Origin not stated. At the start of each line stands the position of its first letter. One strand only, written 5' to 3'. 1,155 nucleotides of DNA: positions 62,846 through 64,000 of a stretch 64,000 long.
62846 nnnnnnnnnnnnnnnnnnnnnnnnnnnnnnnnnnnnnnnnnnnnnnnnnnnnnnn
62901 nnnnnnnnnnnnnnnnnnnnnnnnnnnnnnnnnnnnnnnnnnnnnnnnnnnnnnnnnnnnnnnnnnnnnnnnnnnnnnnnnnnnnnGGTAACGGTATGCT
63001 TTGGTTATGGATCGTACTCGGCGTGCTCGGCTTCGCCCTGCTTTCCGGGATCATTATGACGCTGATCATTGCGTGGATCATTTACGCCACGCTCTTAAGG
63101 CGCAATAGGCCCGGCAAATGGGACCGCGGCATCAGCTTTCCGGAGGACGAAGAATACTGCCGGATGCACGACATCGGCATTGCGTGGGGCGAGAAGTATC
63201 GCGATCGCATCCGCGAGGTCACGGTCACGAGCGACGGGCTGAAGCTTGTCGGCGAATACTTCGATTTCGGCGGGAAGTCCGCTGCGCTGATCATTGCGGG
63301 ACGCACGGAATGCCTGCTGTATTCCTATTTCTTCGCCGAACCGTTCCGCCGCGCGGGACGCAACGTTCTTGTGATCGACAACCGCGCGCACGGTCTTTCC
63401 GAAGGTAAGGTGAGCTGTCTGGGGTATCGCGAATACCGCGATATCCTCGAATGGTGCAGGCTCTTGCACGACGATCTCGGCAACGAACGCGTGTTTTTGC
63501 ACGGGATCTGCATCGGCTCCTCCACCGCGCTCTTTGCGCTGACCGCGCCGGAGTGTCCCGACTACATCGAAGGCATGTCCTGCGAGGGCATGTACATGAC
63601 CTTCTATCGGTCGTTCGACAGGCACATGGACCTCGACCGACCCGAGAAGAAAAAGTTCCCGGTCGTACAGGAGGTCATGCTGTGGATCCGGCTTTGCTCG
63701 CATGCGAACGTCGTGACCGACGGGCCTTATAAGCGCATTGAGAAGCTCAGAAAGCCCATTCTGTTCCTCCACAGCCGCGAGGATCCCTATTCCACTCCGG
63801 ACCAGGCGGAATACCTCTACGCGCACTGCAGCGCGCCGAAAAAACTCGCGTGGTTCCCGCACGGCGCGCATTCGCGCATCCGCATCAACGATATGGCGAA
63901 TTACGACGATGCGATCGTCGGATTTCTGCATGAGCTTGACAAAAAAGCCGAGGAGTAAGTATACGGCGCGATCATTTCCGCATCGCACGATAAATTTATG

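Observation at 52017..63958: Self-contained 11-gene acyl-activation / lipid-remodelling operon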

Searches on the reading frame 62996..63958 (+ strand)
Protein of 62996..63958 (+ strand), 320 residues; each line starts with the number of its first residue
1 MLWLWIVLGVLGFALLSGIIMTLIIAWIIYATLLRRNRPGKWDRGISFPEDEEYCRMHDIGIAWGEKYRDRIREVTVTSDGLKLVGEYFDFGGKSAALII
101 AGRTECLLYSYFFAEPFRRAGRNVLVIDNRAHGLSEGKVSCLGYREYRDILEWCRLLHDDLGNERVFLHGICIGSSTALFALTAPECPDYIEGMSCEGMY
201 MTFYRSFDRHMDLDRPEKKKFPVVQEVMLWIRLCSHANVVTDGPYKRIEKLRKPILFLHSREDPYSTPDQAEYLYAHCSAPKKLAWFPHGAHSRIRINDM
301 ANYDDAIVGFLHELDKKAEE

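Call 5: search_protein_families(library=pfam, proteins=[window:62996-63958:+], max_evalue=0.01)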
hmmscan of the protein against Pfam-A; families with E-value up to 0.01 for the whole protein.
window:62996-63958:+ (320 aa): 4 families
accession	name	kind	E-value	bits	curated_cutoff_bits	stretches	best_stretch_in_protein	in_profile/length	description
PF00561.26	Abhydrolase_1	-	2.9e-10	40.7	25.8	1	98-195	4-98/245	alpha/beta hydrolase fold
PF12146.15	Hydrolase_4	-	4.6e-10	39.6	27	2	246-293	185-233/239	Serine aminopeptidase, S33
PF12697.13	Abhydrolase_6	-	0.00019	22.6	26.3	1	116-293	22-205/217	Alpha/beta hydrolase family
PF10142.15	PhoPQ_related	-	0.00021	20.6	20.3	1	244-302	253-311/367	PhoPQ-activated pathogenicity-related protein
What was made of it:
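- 62996..63958 (+): g11: monoacylglycerol-lipase-like alpha/beta hydrolase with an N-terminal TM anchor and an invariant Cys nucleophile (GICIG). PF00561 and PF12146 (call 5).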

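Call 6: search_protein_families(library=ncbifam, proteins=[window:62996-63958:+], max_evalue=0.01)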
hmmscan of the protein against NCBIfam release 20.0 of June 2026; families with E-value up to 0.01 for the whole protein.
window:62996-63958:+ (320 aa): 3 families
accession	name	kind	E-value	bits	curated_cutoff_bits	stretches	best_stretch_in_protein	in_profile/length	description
NF047920.1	lactonase_UilS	equivalog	1.1e-05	25.3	400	0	103-182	36-116/285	UilS family quorum-quenching N-acyl-homoserine lactonase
NF041759.1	mac_hydro_EstT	equivalog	0.0005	19.3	450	0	75-176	3-105/278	macrolide hydrolase EstT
TIGR02427.1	protocat_pcaD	equivalog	0.007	15.8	255.85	0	122-179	40-94/251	3-oxoadipate enol-lactonase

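Call 25: search_solved_structures(query=window:62996-63958:+, max_evalue=0.1, show_alignments=2)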
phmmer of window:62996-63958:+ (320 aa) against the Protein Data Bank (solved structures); distinct sequences matched with E-value up to 0.1: 6.
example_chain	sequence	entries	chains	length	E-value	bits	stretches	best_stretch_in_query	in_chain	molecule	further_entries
5g59_A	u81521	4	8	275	1.2e-06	31.1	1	74-183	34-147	ESTERASE | Uncharacterized protein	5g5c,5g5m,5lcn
4fbm_A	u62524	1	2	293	0.0019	20.6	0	248-311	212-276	LipS lipolytic enzyme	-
4fbl_A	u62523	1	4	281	0.0028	20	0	248-300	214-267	LipS lipolytic enzyme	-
8ftp_A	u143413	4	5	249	0.027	16.8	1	242-315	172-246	Alpha/beta fold hydrolase | Fluorophosphonate-binding serine hydrolase H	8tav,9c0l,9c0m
5xks_A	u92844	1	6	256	0.033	16.5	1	248-311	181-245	Thermostable monoacylglycerol lipase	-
11ts_A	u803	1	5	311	0.072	15.4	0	69-136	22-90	alpha/beta-hydrolase macrolide esterase EstT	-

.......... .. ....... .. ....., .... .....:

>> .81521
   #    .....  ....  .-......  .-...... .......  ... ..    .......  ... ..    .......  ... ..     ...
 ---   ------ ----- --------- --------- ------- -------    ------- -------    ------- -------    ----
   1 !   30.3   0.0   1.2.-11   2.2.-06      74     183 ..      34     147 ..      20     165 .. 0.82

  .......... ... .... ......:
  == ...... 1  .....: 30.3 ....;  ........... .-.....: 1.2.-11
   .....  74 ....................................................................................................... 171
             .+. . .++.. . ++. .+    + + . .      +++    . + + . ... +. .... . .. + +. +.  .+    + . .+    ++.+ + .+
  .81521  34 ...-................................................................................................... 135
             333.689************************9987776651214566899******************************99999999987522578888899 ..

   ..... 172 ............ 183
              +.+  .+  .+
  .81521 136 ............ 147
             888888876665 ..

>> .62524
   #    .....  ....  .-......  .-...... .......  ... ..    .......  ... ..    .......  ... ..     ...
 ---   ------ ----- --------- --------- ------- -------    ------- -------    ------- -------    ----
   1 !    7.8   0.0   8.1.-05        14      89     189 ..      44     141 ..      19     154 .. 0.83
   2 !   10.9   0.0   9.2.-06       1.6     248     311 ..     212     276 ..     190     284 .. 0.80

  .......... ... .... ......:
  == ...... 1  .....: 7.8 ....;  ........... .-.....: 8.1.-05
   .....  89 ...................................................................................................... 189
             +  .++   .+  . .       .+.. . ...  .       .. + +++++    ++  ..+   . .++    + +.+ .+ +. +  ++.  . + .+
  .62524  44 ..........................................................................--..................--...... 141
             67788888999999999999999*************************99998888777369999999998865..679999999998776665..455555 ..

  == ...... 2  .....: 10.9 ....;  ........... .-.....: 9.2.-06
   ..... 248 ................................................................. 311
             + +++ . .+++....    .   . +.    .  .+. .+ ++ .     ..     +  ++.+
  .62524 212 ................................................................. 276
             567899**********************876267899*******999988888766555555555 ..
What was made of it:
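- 62996..63958 (+): Cys172 aligns with the Ser of GFSMG in esterase 5g59 (call 25).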

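Call 48: find_homologous_proteins(query=window:62996-63958:+)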
Query window:62996-63958:+ (320 aa): 620 proteins with E <= 0.001 among 2204 candidates; the best 120 are listed.
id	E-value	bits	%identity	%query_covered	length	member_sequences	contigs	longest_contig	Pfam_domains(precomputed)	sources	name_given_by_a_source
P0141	2.7e-216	735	96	100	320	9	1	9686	PF00561.27,PF12146.16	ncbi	-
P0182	4.2e-203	692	90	100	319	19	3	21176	PF00561.27,PF12146.16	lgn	-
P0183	9.5e-203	691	90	100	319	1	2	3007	PF00561.27,PF12146.16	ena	-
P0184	1.0e-195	668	88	99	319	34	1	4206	PF00561.27,PF12146.16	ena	-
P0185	3.1e-194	663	87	99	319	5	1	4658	PF12697.14,PF00561.27,PF12146.16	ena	-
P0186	1.7e-185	634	83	100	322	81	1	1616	PF00561.27,PF12146.16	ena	-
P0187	1.5e-174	598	79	98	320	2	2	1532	PF00561.27,PF12146.16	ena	-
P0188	1.8e-173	594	79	100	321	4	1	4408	PF00561.27,PF12146.16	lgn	-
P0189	6.4e-173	593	78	99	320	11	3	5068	PF00561.27,PF12146.16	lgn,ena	-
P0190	1.6e-159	549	73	100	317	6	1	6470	PF00561.27,PF12146.16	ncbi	-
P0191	2.1e-158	545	72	98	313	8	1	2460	PF00561.27,PF12146.16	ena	-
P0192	1.1e-153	529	71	98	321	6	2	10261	PF00561.27,PF12146.16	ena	-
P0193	1.4e-150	519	69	99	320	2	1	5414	PF00561.27,PF12146.16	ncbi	-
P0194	1.8e-145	502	68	98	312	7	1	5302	PF00561.27,PF12146.16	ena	-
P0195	1.9e-142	492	69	98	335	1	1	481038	PF12697.14,PF00561.27,PF12146.16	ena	-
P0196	2.6e-142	492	68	98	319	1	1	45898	PF00561.27,PF12146.16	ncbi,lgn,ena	-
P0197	3.4e-141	488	66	98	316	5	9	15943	PF02129.25,PF00561.27,PF12146.16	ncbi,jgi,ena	jgi:alpha-beta hydrolase superfamily lysophospholipase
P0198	8.6e-141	487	68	99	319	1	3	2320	PF00561.27,PF12146.16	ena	-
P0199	1.1e-138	480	70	90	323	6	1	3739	PF00561.27,PF12146.16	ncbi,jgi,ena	jgi:alpha-beta hydrolase superfamily lysophospholipase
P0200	2.9e-138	479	69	92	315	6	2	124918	PF00561.27,PF12146.16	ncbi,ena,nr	ncbi:MAG: hypothetical protein IJU01_03725 [Lachnospiraceae bacterium]|nr:hypothetical protein [Lach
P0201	9.9e-138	477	64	99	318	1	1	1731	PF02129.25,PF00561.27,PF12146.16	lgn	-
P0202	4.9e-137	475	65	98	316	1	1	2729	PF02129.25,PF00561.27,PF12146.16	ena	-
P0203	5.4e-137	475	67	92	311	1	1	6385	PF00561.27,PF12146.16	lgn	-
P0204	8.1e-137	474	67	98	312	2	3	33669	PF00561.27,PF12146.16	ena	-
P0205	1.0e-136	474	67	98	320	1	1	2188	PF00561.27,PF12146.16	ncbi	-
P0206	3.2e-136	472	69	90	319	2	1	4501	PF12697.14,PF00561.27,PF12146.16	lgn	-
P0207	1.1e-135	470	67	92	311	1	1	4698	PF00561.27,PF12146.16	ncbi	-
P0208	5.7e-135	468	66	92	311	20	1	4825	PF00561.27,PF12146.16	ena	-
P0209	1.7e-134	466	63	98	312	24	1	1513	PF00561.27,PF12146.16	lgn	-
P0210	2.7e-134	466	63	98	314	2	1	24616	PF02129.25,PF12697.14,PF00561.27,PF12146.16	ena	-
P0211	4.7e-134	465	65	93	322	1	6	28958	PF00561.27,PF12146.16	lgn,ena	-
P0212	3.7e-133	462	65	92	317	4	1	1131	PF02129.25,PF00561.27,PF12146.16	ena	-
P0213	4.2e-133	462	63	98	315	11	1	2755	PF00561.27,PF12146.16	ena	-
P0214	8.3e-133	461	64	98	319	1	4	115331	PF12697.14,PF00561.27,PF12146.16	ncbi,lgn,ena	-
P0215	2.0e-132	459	67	92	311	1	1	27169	PF12697.14,PF00561.27,PF12146.16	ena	-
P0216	1.8e-131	456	62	98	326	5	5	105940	PF02129.25,PF00561.27,PF12146.16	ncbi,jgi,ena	jgi:fermentation-respiration switch protein FrsA (DUF1100 family)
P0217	2.6e-131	456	63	98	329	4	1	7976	PF00561.27,PF12146.16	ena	-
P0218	3.0e-131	456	63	99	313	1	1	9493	PF00561.27,PF12146.16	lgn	-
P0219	8.8e-131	454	63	98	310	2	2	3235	PF00561.27,PF12146.16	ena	-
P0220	1.3e-130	454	66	89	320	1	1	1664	PF00561.27,PF12146.16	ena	-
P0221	2.6e-130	453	62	98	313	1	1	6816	PF00561.27,PF12146.16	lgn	-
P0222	3.7e-130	452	64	98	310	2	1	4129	PF00561.27,PF12146.16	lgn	-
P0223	5.7e-130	451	60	99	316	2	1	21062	PF00561.27,PF12146.16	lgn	-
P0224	7.7e-130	451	63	98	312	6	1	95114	PF00561.27,PF12146.16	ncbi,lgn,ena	-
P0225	3.8e-129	449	61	99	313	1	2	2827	PF00561.27,PF12146.16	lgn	-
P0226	5.7e-128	445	67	87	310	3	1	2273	PF12697.14,PF00561.27,PF12146.16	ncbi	-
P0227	6.3e-128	445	61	93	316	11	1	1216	PF00561.27,PF12146.16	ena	-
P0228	8.2e-128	444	62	93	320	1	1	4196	PF00561.27,PF12146.16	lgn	-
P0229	1.4e-127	444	63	98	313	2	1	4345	PF00561.27,PF12146.16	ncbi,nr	ncbi:MAG: hypothetical protein ILO42_09350 [Clostridia bacterium]|nr:hypothetical protein [Clostridi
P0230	8.5e-127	441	61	98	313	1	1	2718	PF12697.14,PF00561.27,PF12146.16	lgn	-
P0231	1.2e-123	431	61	98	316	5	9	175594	PF00561.27,PF12146.16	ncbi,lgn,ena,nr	ncbi:MAG: alpha/beta fold hydrolase [Clostridia bacterium]|nr:alpha/beta fold hydrolase [Clostridia 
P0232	5.8e-122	425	60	98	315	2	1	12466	PF00561.27,PF12146.16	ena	-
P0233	2.4e-121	423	61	96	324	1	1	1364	PF00561.27,PF12146.16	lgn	-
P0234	3.7e-121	422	60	98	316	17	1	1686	PF00561.27,PF12146.16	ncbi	-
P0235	1.0e-120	421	61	98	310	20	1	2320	PF12697.14,PF00561.27,PF12146.16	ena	-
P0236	2.8e-120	420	60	98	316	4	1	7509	PF00561.27,PF12146.16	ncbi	-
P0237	5.3e-120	419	60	97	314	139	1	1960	PF00561.27,PF12146.16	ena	-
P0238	1.1e-119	418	60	99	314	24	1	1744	PF12697.14,PF00561.27,PF12146.16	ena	-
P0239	3.0e-119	416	58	98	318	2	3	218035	PF00561.27,PF12146.16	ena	-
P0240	6.5e-119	415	58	98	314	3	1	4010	PF12697.14,PF00561.27,PF12146.16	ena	-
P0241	9.5e-119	415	58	99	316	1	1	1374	PF00561.27,PF12146.16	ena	-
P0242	2.1e-118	413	59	97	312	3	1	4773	PF00561.27,PF12146.16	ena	-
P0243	2.4e-118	413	56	98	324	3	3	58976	PF00561.27,PF12146.16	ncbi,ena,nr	ncbi:MAG: alpha/beta fold hydrolase [Clostridia bacterium]|nr:alpha/beta fold hydrolase [Clostridia 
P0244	2.9e-118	413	60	98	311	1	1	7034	PF00561.27,PF12146.16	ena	-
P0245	6.2e-118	412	64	89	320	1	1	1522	PF00561.27,PF12146.16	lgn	-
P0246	1.2e-117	411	58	97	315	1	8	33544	PF12697.14,PF00561.27,PF12146.16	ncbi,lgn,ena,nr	ncbi:MAG: alpha/beta hydrolase [Eubacteriales bacterium]|nr:alpha/beta hydrolase [Eubacteriales bact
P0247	1.7e-117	410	60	97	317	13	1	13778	PF12697.14,PF00561.27,PF12146.16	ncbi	-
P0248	2.5e-117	410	61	97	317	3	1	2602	PF12697.14,PF00561.27,PF12146.16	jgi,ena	-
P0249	3.5e-117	409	58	98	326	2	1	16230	PF00561.27,PF12146.16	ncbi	-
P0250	1.0e-116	408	59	93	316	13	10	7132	PF12697.14,PF00561.27,PF12146.16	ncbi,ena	-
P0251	1.3e-116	408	58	97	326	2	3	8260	PF12146.16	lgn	-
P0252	2.9e-116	406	57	98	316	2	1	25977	PF00561.27,PF12146.16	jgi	-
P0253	3.1e-116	406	57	98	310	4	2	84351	PF00561.27,PF12146.16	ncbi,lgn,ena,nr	ncbi:MAG: alpha/beta hydrolase [Ruminococcaceae bacterium]|nr:alpha/beta hydrolase [Oscillospiraceae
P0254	3.5e-116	406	59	97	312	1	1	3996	PF12697.14,PF00561.27,PF12146.16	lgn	-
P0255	3.7e-116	406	58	97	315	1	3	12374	PF00561.27,PF12146.16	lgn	-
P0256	6.9e-116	405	59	97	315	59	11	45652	PF00326.28,PF00561.27,PF12146.16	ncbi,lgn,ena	-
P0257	1.8e-115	404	58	99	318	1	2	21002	PF00561.27,PF12146.16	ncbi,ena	-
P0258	8.3e-115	402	60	93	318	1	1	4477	PF00561.27,PF12146.16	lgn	-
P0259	8.6e-115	402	60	95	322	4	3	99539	PF00561.27,PF12146.16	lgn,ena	-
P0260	2.2e-114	400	58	96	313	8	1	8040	PF00561.27,PF12146.16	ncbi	-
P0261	2.6e-114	400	58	97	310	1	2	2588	PF00326.28,PF00561.27,PF12146.16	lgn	-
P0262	3.5e-114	400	59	96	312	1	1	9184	PF00561.27,PF12146.16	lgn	-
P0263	4.3e-114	399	59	90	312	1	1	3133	PF00561.27,PF12146.16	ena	-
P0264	4.7e-114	399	59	98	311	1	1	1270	PF00561.27,PF12146.16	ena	-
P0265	6.6e-114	399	58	94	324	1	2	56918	PF00561.27,PF12146.16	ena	-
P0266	8.0e-114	398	59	97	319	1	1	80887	PF12697.14,PF00561.27,PF12146.16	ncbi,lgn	-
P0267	1.0e-113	398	60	90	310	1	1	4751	PF00561.27,PF12146.16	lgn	-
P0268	2.0e-113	397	59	93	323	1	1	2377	PF00561.27,PF12146.16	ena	-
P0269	2.3e-113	397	61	97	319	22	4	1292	PF00561.27,PF12146.16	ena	-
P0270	3.6e-113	396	57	97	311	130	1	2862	PF02129.25,PF00561.27,PF12146.16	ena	-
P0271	5.0e-113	396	58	97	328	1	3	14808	PF00561.27,PF12146.16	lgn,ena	-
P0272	6.5e-113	395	61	93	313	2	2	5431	PF00561.27,PF12146.16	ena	-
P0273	7.1e-113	395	58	98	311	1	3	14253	PF12697.14,PF00561.27,PF12146.16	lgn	-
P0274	7.5e-113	395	60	91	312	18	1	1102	PF00561.27,PF12146.16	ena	-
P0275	8.9e-113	395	58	93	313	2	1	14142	PF00326.28,PF00561.27,PF12146.16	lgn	-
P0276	9.3e-113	395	58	98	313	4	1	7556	PF00561.27,PF12146.16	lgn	-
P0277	9.8e-113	395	55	99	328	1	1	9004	PF12697.14,PF00561.27,PF12146.16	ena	-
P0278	1.0e-112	395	57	97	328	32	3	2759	PF00561.27,PF12146.16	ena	-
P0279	1.2e-112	394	59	97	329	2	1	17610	PF00561.27,PF12146.16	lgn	-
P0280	1.2e-112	394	58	97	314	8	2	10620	PF00561.27,PF12146.16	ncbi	-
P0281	1.5e-112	394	58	93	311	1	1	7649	PF00326.28,PF00561.27,PF12146.16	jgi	-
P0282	2.6e-112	393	59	97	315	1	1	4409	PF00561.27,PF12146.16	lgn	-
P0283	3.3e-112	393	55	99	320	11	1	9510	PF00561.27,PF12146.16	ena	-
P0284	3.4e-112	393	57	97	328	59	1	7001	PF00561.27,PF12146.16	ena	-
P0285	4.9e-112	392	60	88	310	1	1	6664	PF00561.27,PF12146.16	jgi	-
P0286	6.0e-112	392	57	98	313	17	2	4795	PF00561.27,PF12146.16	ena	-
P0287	6.4e-112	392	57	97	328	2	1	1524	PF00561.27,PF12146.16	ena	-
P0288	6.8e-112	392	57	98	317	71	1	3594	PF12697.14,PF00561.27,PF12146.16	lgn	-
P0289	8.8e-112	392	57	98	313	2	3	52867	PF00561.27,PF12146.16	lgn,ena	-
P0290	1.1e-111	391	60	93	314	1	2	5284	PF00561.27,PF12146.16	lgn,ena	-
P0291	1.2e-111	391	58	97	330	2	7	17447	PF00561.27,PF12146.16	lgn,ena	-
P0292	1.2e-111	391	58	97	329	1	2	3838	PF00561.27,PF12146.16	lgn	-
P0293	1.2e-111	391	56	93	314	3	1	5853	PF00561.27,PF12146.16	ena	-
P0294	1.5e-111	391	57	96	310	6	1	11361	PF12697.14,PF00561.27,PF12146.16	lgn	-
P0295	1.7e-111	391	57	98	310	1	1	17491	PF12697.14,PF00561.27,PF12146.16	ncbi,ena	-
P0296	1.8e-111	391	59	89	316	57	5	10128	PF00561.27,PF12146.16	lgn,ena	-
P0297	2.4e-111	390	56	97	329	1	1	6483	PF12697.14,PF00561.27,PF12146.16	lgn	-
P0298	2.4e-111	390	58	91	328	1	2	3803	PF12697.14,PF00561.27,PF12146.16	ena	-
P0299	2.6e-111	390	57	97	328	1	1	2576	PF00561.27,PF12146.16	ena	-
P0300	2.9e-111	390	59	90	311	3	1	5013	PF00561.27,PF12146.16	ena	-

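Call 69: predict_structure(alignment_id=A3)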
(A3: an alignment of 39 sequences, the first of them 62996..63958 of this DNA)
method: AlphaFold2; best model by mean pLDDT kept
length: 320 residues; sequences in the alignment: 39
mean_pLDDT: 93.7   pTM: 0.90
mean pLDDT of the five models: 93.7, 93.6, 93.1, 89.9, 89.8
residues with pLDDT >= 90: 254; 70-90: 66; 50-70: 0; < 50: 0
segments of 3 or more residues with pLDDT < 50: none
pLDDT, mean of each block of 10 residues (from residue 1): 86 85 92 84 86 94 98 97 96 98 88 98 95 85 91 98 98 95 98 96 93 88 93 93 96 98 94 98 97 94 99 96
secondary structure, 60 per line:
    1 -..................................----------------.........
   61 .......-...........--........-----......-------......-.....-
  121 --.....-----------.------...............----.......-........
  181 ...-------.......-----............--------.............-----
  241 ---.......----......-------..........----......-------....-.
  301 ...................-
elements in order: H2-34 H52-67 E72-79 E82-89 E95-100 H108-113 H115-119 E123-127 H146-160 E165-171 H173-183 E191-197 H203-214 H223-235 H244-250 E255-260 H268-277 E282-287 H295-298 H300-319
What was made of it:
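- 62996..63958 (+): AF2 pLDDT 93.7, with an N-terminal helix at residues 2-34 (call 69).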

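Call 71: fold_search(model_id=the predicted structure, library=pdb)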
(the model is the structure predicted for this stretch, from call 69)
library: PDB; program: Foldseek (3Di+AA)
matches with E <= 10: 1830; with E <= 0.001: 1451
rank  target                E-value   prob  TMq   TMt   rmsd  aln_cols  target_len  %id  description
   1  5g59                  1.2e-15  1.00  0.65  0.75   6.4       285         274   19  Structure of the Pyrococcus Furiosus Esterase Pf2001 with space group P3121 (released 2017-06-21)
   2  5lcn_D                1.7e-14  1.00  0.63  0.74   4.2       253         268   20  STRUCTURE OF THE PYROCOCCUS FURIOSUS ESTERASE PF2001 WITH SPACE GROUP P212121 (released 2017-08-02)
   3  5lcn_A                2.1e-14  1.00  0.66  0.79   3.7       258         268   19  STRUCTURE OF THE PYROCOCCUS FURIOSUS ESTERASE PF2001 WITH SPACE GROUP P212121 (released 2017-08-02)
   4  5lcn_C                3.8e-14  1.00  0.61  0.73   4.8       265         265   19  STRUCTURE OF THE PYROCOCCUS FURIOSUS ESTERASE PF2001 WITH SPACE GROUP P212121 (released 2017-08-02)
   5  5g5m_A                5.5e-14  1.00  0.59  0.74   5.8       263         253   19  Structure of the Pyrococcus Furiosus Esterase Pf2001 with space group P21 (released 2017-06-21)
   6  5lcn_B                7.4e-14  1.00  0.65  0.79   3.6       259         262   18  STRUCTURE OF THE PYROCOCCUS FURIOSUS ESTERASE PF2001 WITH SPACE GROUP P212121 (released 2017-08-02)
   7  5g5m_B                8.3e-14  1.00  0.64  0.78   4.8       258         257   20  Structure of the Pyrococcus Furiosus Esterase Pf2001 with space group P21 (released 2017-06-21)
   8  5g5c                  4.1e-13  1.00  0.60  0.73   4.7       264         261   19  Structure of the Pyrococcus furiosus Esterase Pf2001 with space group C2221 (released 2017-06-21)
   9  7xri_A                5.5e-12  1.00  0.51  0.62   6.3       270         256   17  Feruloyl esterase mutant -S106A (released 2023-05-17)
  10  7l4u_A                6.2e-12  1.00  0.57  0.64   8.1       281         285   20  Crystal structure of human monoacylglycerol lipase in complex with compound 1h (released 2021-08-11)
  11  2ock                  7.9e-12  1.00  0.53  0.66   6.9       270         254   17  Crystal structure of valacyclovir hydrolase D123N mutant (released 2008-02-05)
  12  9l75_A                1.6e-11  1.00  0.58  0.66   6.3       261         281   14  A novel PE hydrolase and its structural basis (released 2025-12-31)
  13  4hxg_H                1.6e-11  1.00  0.48  0.27   6.2       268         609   19  Pyrococcus horikoshii acylaminoacyl peptidase (orthorhombic crystal form) (released 2013-05-08)
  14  1xqv                  2.0e-11  1.00  0.53  0.58   8.1       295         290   16  Crystal structure of inactive F1-mutant G37A (released 2005-07-12)
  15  3hju_B                2.3e-11  1.00  0.57  0.62   7.4       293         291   17  Crystal structure of human monoglyceride lipase (released 2009-12-08)
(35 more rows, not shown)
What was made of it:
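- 62996..63958 (+): Foldseek finds PF2001 esterase and monoacylglycerol lipases (call 71).
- Closest known: Cys-nucleophile alpha/beta-hydrolase acyl shuttles. Different: Its nearest solved folds are Ser esterases and monoacylglycerol lipases (call 71).
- g11 resembles monoacylglycerol lipases (call 71).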
